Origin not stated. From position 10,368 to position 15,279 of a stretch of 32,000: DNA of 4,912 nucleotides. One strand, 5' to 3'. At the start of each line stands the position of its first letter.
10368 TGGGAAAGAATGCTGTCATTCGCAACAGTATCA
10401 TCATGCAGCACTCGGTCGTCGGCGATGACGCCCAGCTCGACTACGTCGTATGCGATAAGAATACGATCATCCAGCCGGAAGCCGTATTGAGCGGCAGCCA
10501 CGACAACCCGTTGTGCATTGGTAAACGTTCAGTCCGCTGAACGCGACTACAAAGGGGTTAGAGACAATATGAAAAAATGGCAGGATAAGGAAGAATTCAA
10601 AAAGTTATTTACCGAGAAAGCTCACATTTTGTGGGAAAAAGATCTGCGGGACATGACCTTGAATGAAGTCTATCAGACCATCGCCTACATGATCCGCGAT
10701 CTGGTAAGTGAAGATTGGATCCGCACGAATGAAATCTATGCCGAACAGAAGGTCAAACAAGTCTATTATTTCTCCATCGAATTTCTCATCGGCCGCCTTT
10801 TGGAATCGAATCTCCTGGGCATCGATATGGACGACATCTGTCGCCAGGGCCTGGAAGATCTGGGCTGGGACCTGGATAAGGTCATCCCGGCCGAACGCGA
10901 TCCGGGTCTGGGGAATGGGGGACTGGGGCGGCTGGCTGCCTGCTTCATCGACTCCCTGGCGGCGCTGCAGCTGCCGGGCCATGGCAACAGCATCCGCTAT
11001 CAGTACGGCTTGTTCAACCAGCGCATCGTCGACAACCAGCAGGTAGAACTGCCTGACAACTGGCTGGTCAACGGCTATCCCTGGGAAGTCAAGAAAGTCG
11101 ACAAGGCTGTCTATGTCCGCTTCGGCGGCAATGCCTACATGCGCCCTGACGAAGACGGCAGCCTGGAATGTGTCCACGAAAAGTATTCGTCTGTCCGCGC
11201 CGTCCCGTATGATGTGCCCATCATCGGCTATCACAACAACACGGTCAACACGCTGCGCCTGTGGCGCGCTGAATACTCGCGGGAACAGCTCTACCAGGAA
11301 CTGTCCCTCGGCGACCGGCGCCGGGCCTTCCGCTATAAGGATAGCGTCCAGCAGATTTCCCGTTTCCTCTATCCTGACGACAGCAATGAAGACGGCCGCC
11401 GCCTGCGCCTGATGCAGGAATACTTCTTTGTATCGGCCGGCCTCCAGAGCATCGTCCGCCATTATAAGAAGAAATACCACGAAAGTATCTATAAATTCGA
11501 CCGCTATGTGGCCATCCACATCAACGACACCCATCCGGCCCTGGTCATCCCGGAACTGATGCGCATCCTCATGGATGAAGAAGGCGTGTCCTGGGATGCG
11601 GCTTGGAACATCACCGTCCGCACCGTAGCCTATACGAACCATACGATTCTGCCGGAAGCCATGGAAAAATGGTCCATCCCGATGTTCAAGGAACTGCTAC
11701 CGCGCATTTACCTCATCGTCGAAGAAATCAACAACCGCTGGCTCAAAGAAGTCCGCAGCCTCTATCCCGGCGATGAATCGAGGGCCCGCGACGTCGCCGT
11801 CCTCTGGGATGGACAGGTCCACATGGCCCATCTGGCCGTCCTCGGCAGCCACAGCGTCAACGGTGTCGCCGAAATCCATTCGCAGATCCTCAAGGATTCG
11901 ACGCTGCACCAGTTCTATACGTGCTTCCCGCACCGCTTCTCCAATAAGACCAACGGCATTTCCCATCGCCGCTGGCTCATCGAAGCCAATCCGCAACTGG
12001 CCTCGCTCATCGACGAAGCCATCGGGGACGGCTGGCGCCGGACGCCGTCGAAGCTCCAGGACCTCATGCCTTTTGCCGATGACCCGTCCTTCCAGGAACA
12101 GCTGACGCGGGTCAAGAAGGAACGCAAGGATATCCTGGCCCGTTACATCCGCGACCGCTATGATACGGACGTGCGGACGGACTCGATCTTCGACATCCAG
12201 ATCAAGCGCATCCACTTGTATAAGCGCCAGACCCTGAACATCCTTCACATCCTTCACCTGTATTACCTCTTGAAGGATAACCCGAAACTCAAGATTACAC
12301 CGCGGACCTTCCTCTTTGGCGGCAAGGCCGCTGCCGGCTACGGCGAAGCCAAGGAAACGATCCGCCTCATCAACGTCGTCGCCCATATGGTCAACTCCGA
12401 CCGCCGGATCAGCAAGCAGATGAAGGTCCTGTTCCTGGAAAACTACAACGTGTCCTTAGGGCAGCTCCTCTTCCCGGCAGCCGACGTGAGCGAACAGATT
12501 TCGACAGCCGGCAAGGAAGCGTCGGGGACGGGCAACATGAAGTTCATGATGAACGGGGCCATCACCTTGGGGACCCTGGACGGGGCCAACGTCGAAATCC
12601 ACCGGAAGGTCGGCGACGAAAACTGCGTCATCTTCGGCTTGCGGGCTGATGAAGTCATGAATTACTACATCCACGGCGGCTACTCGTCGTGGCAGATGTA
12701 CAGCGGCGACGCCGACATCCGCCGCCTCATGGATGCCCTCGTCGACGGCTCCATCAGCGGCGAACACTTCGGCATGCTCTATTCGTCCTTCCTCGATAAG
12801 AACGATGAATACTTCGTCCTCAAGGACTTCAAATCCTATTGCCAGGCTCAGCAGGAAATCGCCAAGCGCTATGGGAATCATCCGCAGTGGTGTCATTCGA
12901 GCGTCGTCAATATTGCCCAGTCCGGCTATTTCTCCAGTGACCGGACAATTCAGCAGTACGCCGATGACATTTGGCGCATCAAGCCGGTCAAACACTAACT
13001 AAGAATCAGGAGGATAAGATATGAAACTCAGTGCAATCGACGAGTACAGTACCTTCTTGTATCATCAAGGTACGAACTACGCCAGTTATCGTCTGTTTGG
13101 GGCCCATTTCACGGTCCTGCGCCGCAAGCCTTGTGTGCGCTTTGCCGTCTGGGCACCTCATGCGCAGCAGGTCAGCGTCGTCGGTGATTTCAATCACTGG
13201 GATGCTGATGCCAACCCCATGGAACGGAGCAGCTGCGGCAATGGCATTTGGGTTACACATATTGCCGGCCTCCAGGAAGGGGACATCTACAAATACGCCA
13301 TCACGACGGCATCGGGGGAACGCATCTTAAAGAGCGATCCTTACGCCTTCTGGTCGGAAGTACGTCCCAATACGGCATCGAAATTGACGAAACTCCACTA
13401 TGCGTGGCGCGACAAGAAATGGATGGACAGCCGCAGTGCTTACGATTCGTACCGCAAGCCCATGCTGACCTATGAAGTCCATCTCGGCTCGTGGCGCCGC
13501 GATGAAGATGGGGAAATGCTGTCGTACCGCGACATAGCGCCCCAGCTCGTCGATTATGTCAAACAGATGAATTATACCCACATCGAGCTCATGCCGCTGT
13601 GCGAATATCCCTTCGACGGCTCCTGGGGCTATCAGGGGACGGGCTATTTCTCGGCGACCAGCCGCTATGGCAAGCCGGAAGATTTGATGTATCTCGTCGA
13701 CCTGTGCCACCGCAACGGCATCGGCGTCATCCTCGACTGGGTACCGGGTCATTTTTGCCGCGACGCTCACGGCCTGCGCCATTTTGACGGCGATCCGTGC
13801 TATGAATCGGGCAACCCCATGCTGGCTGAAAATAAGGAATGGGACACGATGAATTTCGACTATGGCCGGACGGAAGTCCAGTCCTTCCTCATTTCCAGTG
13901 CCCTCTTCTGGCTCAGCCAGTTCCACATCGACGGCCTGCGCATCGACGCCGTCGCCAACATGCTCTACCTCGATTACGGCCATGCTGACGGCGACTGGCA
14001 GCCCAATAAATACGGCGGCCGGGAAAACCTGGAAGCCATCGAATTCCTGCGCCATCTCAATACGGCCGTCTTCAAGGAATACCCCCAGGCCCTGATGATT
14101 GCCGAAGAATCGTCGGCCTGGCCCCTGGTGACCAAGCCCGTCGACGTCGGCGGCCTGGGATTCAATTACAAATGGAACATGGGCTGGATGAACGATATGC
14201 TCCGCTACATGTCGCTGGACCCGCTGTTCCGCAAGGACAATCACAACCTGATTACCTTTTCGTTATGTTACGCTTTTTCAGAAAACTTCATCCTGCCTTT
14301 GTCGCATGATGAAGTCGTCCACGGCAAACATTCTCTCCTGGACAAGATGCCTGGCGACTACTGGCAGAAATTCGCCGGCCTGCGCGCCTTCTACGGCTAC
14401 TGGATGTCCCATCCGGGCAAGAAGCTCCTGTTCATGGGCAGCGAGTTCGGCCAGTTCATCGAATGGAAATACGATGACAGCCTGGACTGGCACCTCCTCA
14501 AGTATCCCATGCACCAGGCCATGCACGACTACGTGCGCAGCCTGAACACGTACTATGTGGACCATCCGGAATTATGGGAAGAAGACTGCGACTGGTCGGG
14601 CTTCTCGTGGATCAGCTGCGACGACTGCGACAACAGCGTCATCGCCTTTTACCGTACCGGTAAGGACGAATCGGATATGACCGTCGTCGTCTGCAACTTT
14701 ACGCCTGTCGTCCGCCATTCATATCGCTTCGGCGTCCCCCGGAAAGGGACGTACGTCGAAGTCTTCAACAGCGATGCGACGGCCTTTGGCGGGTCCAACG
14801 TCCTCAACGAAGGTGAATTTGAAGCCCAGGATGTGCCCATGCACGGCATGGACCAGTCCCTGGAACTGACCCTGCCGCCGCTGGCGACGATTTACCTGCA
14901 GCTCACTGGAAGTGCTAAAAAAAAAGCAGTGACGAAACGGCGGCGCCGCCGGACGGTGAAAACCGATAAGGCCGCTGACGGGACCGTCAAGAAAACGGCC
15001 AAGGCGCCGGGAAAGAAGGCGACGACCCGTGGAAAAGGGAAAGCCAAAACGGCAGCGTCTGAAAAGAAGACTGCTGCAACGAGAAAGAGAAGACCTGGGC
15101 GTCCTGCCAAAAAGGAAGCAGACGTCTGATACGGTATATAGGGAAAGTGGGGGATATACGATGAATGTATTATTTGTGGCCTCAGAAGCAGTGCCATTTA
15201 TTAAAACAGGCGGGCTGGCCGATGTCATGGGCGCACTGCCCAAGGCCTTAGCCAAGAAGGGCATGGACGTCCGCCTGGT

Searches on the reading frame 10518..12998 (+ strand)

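Call 27: search_protein_families(library=pfam, proteins=[window:10518-12998:+], max_evalue=0.00001)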
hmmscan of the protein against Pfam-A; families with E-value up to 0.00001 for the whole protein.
window:10518-12998:+ (826 aa): 1 family
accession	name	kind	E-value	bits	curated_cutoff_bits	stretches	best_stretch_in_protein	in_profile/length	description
PF00343.26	Phosphorylase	-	0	1027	27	1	112-821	1-713/713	Carbohydrate phosphorylase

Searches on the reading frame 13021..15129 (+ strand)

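Call 28: search_protein_families(library=pfam, proteins=[window:13021-15129:+], max_evalue=0.00001)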
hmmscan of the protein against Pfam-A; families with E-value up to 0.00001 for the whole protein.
window:13021-15129:+ (702 aa): 3 families
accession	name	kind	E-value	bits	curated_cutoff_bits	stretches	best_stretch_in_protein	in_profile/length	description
PF02806.24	Alpha-amylase_C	-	4.9e-27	94.6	21.2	1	530-628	1-94/95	Alpha amylase, C-terminal all-beta domain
PF02922.24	CBM_48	-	2.4e-20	73.1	22.4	1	26-109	2-83/83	Carbohydrate-binding module 48 (Isoamylase N-terminal domain)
PF00128.31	Alpha-amylase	-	4.2e-16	59.6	22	1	177-247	25-94/446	Alpha amylase, catalytic domain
